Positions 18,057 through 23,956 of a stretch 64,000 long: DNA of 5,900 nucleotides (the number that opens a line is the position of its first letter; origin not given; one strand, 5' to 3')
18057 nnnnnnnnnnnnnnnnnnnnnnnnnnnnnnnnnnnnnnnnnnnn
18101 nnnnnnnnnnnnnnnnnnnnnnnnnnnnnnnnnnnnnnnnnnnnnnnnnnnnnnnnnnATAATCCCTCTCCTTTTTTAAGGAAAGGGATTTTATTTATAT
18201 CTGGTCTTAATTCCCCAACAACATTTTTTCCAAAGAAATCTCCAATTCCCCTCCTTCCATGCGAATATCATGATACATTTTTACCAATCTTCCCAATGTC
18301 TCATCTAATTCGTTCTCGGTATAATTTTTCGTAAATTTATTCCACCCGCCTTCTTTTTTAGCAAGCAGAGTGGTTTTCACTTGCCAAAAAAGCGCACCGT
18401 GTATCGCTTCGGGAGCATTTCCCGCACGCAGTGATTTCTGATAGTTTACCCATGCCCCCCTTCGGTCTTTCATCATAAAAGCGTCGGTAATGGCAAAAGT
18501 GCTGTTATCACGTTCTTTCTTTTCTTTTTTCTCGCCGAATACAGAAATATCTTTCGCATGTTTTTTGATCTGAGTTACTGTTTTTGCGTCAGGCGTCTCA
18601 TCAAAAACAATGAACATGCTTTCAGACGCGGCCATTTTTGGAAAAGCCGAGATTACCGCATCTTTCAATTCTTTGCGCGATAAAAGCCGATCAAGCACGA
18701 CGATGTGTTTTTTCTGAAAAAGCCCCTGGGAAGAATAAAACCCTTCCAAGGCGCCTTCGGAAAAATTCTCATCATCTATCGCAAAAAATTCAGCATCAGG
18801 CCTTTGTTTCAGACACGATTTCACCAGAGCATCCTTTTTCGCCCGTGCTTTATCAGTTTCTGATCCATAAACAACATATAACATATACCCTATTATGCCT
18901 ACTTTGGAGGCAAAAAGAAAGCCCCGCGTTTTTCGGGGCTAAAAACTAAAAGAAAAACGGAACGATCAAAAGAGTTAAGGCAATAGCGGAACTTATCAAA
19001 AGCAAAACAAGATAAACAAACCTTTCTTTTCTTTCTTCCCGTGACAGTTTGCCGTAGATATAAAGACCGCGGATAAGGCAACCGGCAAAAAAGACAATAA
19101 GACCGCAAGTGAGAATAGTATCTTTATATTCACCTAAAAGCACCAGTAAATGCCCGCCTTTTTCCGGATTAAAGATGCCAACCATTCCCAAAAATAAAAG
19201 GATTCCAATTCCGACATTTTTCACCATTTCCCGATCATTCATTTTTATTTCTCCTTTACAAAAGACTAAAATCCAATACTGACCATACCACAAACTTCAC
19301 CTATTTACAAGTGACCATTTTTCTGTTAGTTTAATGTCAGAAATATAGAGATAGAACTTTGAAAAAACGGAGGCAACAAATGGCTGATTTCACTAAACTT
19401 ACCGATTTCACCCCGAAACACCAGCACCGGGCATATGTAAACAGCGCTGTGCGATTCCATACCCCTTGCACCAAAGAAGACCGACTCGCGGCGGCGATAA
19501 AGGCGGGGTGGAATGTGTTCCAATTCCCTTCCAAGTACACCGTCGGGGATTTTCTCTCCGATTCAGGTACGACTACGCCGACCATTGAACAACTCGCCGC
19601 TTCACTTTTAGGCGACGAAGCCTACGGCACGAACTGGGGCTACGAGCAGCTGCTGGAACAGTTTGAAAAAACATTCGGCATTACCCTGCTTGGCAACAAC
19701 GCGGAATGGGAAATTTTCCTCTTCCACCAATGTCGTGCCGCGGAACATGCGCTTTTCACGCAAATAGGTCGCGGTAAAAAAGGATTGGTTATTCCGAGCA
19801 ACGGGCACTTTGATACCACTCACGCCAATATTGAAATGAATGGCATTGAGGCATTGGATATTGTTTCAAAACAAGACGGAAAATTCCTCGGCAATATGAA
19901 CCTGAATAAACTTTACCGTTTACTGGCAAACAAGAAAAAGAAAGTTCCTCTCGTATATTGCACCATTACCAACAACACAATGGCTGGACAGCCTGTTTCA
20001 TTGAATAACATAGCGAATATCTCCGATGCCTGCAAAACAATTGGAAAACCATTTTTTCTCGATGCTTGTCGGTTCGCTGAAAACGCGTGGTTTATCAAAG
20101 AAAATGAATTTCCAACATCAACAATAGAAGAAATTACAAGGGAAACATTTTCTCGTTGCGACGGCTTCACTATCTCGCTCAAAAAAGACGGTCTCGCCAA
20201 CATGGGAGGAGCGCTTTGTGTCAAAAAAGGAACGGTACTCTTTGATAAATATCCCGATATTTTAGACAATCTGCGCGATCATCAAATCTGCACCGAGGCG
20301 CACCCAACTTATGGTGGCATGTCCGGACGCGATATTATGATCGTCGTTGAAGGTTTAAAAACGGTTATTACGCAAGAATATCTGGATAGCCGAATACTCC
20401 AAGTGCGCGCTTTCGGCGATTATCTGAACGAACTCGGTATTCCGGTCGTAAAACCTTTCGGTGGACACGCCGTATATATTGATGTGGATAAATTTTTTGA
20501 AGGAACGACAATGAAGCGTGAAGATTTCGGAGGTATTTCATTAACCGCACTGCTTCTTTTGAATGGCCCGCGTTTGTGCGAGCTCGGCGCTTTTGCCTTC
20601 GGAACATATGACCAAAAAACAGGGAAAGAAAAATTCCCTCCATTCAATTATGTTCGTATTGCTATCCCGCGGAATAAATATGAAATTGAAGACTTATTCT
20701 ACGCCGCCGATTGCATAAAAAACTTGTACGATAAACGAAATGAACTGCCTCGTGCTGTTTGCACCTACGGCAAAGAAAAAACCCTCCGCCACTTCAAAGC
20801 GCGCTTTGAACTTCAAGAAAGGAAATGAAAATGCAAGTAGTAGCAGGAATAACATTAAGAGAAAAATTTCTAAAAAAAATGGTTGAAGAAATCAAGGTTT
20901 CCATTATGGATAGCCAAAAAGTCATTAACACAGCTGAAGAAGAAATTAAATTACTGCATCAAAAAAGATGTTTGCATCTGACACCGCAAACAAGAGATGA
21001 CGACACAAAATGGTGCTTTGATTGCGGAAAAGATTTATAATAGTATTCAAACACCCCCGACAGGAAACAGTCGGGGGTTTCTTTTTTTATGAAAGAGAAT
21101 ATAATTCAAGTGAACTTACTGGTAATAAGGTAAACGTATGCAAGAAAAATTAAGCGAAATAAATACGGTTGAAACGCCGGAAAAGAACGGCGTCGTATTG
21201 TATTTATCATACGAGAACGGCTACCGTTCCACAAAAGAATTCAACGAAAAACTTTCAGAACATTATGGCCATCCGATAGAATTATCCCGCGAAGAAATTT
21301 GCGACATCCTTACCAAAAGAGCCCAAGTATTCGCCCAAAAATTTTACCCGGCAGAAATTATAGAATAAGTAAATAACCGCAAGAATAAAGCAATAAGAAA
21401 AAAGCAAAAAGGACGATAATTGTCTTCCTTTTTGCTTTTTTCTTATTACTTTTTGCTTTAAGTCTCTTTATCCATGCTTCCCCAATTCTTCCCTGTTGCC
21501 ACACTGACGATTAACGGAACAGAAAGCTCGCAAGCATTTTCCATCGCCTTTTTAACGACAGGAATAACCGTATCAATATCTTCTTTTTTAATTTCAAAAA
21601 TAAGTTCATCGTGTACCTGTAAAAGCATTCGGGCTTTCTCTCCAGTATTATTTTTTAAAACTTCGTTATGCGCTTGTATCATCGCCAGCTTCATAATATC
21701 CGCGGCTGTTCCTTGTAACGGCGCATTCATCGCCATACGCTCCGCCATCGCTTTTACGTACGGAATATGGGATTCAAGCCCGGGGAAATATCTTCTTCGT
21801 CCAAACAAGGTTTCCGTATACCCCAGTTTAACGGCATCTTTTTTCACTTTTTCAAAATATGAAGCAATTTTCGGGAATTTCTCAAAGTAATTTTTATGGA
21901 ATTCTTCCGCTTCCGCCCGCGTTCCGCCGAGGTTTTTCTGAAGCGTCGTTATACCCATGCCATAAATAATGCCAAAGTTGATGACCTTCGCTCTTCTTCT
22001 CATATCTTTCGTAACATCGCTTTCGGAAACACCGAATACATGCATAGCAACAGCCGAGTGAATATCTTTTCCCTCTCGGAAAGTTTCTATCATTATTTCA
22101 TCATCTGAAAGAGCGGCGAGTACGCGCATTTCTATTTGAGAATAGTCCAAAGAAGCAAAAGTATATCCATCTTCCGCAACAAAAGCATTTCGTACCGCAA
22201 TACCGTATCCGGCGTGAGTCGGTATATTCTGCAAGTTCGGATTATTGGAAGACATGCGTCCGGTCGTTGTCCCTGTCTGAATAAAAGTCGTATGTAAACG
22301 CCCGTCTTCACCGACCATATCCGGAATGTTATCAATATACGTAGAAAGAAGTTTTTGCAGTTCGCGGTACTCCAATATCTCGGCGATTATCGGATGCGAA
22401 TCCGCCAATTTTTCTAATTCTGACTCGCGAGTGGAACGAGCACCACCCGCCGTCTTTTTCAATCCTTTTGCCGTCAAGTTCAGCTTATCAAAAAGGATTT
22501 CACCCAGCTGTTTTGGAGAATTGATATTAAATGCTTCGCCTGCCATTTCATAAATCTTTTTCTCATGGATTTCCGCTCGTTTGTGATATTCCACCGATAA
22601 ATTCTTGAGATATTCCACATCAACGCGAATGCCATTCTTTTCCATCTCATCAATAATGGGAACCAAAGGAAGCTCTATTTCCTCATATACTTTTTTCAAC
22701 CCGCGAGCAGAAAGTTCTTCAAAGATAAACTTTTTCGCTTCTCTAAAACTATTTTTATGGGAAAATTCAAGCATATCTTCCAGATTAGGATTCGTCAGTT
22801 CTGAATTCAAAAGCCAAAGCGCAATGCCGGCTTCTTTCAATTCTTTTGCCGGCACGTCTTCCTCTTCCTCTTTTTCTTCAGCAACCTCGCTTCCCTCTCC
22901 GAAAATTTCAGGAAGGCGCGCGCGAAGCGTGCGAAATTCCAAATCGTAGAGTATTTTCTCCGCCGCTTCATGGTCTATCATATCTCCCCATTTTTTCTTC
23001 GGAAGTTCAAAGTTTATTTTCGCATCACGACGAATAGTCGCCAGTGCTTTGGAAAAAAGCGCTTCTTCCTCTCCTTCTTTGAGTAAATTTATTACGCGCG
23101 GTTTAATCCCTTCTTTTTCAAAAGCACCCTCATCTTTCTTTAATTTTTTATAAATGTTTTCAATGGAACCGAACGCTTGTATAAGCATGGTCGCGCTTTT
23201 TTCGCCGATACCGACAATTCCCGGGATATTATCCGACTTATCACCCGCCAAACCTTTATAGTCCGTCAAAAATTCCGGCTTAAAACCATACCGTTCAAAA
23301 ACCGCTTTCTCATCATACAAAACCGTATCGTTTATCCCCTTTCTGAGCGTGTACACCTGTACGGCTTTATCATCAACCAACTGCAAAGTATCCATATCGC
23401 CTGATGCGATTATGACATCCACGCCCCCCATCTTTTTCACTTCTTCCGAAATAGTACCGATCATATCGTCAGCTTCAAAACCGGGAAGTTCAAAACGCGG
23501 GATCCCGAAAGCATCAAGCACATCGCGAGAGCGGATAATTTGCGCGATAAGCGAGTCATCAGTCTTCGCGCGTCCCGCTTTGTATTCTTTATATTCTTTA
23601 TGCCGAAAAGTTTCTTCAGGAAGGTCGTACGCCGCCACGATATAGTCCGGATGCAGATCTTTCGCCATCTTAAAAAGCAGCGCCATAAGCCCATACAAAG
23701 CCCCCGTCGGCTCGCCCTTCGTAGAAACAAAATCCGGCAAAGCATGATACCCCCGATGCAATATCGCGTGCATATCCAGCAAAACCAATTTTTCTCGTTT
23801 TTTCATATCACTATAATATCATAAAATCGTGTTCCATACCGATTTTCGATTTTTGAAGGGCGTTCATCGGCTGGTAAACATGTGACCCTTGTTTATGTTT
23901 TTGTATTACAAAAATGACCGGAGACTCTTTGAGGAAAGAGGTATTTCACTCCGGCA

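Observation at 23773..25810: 1.9-kb insertion bracketed by a perfect 66-bp direct repeat of the polA promoter and first 11 codons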

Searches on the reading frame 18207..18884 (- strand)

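Call 49: search_protein_families(library=pfam, proteins=[window:18207-18884:-], max_evalue=0.01)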
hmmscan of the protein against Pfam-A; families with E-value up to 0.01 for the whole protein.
window:18207-18884:- (225 aa): 2 families
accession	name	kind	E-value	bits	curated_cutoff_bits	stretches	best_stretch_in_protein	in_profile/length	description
PF06144.19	DNA_pol3_delta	-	4e-05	24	21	1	3-76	1-78/124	DNA polymerase III, delta subunit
PF21694.2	DNA_pol3_delta_C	-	0.0038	17.7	27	0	127-176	2-51/121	DNA polymerase III delta subunit, C-terminal domain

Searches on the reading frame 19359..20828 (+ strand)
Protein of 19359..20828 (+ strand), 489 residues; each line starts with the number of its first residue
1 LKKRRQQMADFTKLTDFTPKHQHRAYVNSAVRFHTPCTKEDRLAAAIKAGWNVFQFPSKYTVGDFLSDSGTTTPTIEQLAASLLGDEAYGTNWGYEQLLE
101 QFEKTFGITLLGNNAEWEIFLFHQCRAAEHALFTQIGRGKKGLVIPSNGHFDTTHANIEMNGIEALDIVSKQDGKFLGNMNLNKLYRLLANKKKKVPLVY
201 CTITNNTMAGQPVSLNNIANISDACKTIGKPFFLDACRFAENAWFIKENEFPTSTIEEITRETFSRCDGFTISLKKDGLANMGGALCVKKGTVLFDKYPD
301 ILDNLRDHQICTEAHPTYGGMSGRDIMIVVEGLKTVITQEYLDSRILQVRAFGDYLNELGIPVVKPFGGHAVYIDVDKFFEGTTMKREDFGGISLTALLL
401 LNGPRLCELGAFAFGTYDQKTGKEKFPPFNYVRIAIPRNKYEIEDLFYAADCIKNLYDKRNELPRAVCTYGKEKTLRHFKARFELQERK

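Call 7: search_protein_families(library=pfam, proteins=[window:19359-20828:+], max_evalue=0.01)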
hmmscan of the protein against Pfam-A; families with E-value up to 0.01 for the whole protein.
window:19359-20828:+ (489 aa): 1 family
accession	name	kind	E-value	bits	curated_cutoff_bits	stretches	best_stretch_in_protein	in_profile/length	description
PF01212.27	Beta_elim_lyase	-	6e-50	170.6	27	1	64-446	1-282/288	Beta-eliminating lyase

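Call 12: find_encoding_contigs(protein=window:19359-20828:+, flank=10000, max_places=10)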
Protein window:19359-20828:+ (489 aa): no gene with exactly this product is on record in the collection.

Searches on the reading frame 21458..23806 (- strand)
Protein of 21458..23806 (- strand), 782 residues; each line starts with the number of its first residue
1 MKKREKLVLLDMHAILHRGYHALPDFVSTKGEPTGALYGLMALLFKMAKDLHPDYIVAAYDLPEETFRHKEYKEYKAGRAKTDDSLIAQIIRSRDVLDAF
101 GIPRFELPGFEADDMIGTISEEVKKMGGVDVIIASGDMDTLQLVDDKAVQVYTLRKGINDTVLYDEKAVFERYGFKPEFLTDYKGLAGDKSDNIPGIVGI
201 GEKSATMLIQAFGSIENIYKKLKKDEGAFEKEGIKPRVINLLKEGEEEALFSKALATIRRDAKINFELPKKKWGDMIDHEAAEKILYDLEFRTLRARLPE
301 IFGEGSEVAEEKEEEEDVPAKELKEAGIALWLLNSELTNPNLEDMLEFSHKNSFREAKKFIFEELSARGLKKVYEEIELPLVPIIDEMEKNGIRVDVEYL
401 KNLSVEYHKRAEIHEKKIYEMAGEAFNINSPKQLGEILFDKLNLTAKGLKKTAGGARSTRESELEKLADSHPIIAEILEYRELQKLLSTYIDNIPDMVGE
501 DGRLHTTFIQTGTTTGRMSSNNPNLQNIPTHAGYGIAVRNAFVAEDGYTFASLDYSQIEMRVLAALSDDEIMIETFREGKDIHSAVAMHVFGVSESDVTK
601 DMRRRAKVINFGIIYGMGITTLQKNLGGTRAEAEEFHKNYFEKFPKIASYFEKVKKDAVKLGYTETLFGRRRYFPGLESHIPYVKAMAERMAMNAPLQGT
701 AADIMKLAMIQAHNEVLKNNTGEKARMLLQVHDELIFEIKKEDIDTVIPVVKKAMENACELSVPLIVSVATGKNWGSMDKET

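Call 7: search_protein_families(library=pfam, proteins=[window:21458-23806:-], max_evalue=0.01)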
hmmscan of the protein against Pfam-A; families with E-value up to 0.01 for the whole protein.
window:21458-23806:- (782 aa): 3 families
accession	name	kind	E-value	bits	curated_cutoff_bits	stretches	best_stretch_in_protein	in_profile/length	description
PF00476.26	DNA_pol_A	-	7.5e-149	496.3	34.3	1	398-776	2-380/381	DNA polymerase family A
PF02739.22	5_3_exonuc_N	-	3.9e-48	163.7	34.3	1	6-174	1-164/164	5'-3' exonuclease, N-terminal resolvase-like domain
PF01367.25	5_3_exonuc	-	3.4e-25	88.8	40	1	176-273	2-91/97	5'-3' exonuclease, C-terminal SAM fold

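Call 8: find_encoding_contigs(protein=window:21458-23806:-, flank=10000, max_places=10)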
Protein window:21458-23806:- (782 aa): no gene with exactly this product is on record in the collection.
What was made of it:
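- Tried and rejected: Exact-protein look-ups for polA and the lyase gene: not on record (calls 8, 12).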

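Call 13: find_related_loci(query=window:21458-23806:-, collection=genome_contigs, flank=8000)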
Query window:21458-23806:- (782 aa) in genome_contigs; peptide patterns used: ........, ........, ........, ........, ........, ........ (x = any residue, [..] = any of these).
505 stretches matched a pattern; 366 encode a relative of the query (tblastn E <= 1e-3); the best 80 are kept; 80 distinct loci.
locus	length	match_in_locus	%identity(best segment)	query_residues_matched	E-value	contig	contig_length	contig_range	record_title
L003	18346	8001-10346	94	1-781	0e+0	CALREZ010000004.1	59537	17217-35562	MAG: Candidatus Nomurabacteria bacterium isolate Ike-200m-9 genome assembly, contig: Ike-200-c237, whole genome shotgun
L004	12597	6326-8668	82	1-780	0e+0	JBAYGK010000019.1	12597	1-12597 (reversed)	MAG: Candidatus Paceibacterota bacterium isolate SO_2016_GW1_123 scaffold08819_OW334_2016, whole genome shotgun sequence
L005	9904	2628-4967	79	1-780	0e+0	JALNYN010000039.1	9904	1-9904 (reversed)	MAG: Candidatus Paceibacterota bacterium isolate SO_2017_GW1 bin 180 NODE_25501_length_9904_cov_4.191879_OW334_2017, who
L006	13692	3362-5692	74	1-782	0e+0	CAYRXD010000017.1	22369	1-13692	MAG TPA_asm: uncultured Candidatus Saccharibacteria bacterium isolate binchicken_co125_168 genome assembly, contig: NODE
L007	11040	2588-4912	73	1-780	0e+0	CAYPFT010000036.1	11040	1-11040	MAG TPA_asm: uncultured Candidatus Saccharibacteria bacterium isolate SRP090828_co3_53 genome assembly, contig: NODE_116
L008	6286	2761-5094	61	2-778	0e+0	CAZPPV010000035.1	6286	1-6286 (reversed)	MAG TPA_asm: uncultured Candidatus Saccharibacteria bacterium isolate SRP128015_co4_2 genome assembly, contig: NODE_3283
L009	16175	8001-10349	60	4-778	0e+0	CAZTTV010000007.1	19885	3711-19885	MAG TPA_asm: uncultured Candidatus Saccharibacteria bacterium isolate SRP128015_co3_109 genome assembly, contig: NODE_27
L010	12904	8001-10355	58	1-779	0e+0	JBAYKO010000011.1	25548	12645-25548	MAG: Candidatus Paceibacterota bacterium isolate SO_2016_GW1_81 scaffold03381_OW334_2016, whole genome shotgun sequence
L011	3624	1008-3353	60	3-780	0e+0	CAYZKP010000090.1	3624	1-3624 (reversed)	MAG TPA_asm: uncultured Candidatus Saccharibacteria bacterium isolate SRP269290_co1_947 genome assembly, contig: NODE_49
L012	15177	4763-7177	56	4-780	0e+0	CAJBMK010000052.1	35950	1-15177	uncultured bacterium isolate Loc090907-8m_bin-552 genome assembly, contig: bin-552:52/88, whole genome shotgun sequence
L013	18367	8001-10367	57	3-778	0e+0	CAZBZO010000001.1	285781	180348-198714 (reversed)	MAG TPA_asm: uncultured Candidatus Saccharibacteria bacterium isolate SRP219642_co9_82 genome assembly, contig: NODE_9_l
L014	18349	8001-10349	82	1-781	0e+0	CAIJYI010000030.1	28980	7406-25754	uncultured bacterium isolate KR_bin-0332 genome assembly, contig: bin-0332:30/45, whole genome shotgun sequence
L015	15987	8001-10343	57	4-780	0e+0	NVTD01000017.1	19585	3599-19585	MAG: Candidatus Wolfebacteria bacterium isolate NORP124 Contig_source1383C_5177, whole genome shotgun sequence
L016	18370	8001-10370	58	6-778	0e+0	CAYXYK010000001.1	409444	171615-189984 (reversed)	MAG TPA_asm: uncultured Candidatus Saccharibacteria bacterium isolate SRP170004_co1_45 genome assembly, contig: NODE_16_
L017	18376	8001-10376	56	5-778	0e+0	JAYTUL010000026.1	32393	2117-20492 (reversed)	MAG: bacterium isolate GFS_5529 GFS_5529_25, whole genome shotgun sequence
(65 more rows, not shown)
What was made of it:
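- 21458..23806 (-): polA, 782 aa (5'-3' exonuclease plus family A polymerase), intact. Pfam (call 7); 94% aa identity to L003 (call 13).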

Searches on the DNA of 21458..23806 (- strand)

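Call 52: search_rna_families(sources=[L003, L005, L007, L014], threshold=gathering)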
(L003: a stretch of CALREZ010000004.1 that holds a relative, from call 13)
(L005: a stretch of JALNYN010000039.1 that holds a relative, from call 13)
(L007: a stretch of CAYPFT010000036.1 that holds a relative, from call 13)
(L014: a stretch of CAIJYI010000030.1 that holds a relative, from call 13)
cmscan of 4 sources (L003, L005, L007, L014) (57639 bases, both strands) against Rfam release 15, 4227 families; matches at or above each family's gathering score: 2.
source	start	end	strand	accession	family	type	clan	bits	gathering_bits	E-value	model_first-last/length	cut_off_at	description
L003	15759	15831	-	RF00005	tRNA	Gene; tRNA;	CL00001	71.7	29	9.7e-14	1-71/71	no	tRNA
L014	15037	15109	-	RF00005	tRNA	Gene; tRNA;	CL00001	71.7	29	9.7e-14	1-71/71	no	tRNA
